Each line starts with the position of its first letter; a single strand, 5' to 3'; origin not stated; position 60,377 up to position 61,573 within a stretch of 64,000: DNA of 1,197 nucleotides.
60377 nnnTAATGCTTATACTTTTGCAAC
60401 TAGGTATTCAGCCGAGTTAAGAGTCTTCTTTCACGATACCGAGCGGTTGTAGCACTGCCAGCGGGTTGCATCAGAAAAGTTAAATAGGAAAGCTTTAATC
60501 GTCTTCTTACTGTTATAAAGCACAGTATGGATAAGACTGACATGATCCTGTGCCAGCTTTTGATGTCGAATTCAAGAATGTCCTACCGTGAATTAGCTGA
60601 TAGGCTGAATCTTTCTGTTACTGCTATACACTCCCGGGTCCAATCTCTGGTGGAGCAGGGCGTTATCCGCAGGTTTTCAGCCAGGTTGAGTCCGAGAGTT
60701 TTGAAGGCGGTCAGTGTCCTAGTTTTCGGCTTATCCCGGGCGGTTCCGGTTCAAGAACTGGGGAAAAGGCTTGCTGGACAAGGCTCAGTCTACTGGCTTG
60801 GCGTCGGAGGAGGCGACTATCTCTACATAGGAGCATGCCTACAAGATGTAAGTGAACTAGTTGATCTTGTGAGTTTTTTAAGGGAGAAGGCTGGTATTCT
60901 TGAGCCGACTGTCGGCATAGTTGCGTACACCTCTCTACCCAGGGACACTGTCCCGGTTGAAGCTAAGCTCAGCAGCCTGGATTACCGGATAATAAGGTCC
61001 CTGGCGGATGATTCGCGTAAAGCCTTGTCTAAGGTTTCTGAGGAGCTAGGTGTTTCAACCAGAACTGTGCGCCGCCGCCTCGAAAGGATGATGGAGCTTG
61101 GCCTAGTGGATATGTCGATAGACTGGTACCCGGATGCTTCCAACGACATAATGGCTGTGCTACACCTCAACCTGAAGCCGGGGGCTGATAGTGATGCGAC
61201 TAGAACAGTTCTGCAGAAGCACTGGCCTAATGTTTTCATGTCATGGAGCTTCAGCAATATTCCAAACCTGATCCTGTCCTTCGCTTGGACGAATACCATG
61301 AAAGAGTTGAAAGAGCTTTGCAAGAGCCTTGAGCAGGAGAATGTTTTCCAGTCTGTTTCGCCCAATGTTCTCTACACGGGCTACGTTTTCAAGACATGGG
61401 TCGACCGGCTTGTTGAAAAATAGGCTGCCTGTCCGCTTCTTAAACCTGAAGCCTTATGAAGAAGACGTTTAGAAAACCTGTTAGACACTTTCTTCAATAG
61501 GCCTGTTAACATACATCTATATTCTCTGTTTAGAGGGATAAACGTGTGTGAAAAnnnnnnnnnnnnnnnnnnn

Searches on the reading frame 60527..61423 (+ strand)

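Call 6: search_protein_families(library=pfam, proteins=[window:60527-61423:+], max_evalue=0.1)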
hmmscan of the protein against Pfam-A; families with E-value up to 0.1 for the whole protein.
window:60527-61423:+ (298 aa): 48 families (the best 25 are shown)
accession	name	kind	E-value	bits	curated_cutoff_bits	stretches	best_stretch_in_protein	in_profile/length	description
PF13412.12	HTH_24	-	5.2e-23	80.8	21.9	2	1-48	1-48/48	Winged helix-turn-helix DNA-binding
PF13404.12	HTH_AsnC-type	-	1.4e-20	73.3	27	2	1-41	1-41/42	AsnC-type helix-turn-helix domain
PF08279.18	HTH_11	-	2.3e-10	40.7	25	2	8-46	6-44/55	HTH domain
PF09339.16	HTH_IclR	-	4.1e-10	39.7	22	2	11-49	12-50/52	IclR helix-turn-helix domain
PF25212.1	HVO_A0114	-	1.4e-09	38.1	27.6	2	5-49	24-68/84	HVO_A0114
PF12840.13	HTH_20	-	5.2e-09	36.4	27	2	8-48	9-49/51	Helix-turn-helix domain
PF01978.25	TrmB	-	1.1e-08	35.2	25.6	2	11-63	16-66/68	Sugar-specific transcriptional regulator TrmB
PF12802.13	MarR_2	-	4.8e-08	33.5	27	1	18-49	21-52/61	MarR family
PF13384.12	HTH_23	-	2.3e-07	30.9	24.6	1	154-194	9-47/50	Homeodomain-like domain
PF08280.17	HTH_Mga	-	7.9e-07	29.4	23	1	3-42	5-44/59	M protein trans-acting positive regulator (MGA) HTH domain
PF22451.2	NirdL-like_HTH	-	9.4e-07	28.8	27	1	20-48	19-47/47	Siroheme decarboxylase NirDL-like HTH domain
PF08281.18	Sigma70_r4_2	-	1.3e-06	28.4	25.7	1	17-39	26-48/54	Sigma-70, region 4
PF01022.26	HTH_5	-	1.4e-06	28.5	22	1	154-195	6-46/47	Bacterial regulatory protein, arsR family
PF01399.33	PCI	-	4e-06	27.4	22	1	6-48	28-70/84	PCI domain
PF13463.12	HTH_27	-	4.5e-06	27.3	22.2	1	4-49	5-50/68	Winged helix DNA-binding domain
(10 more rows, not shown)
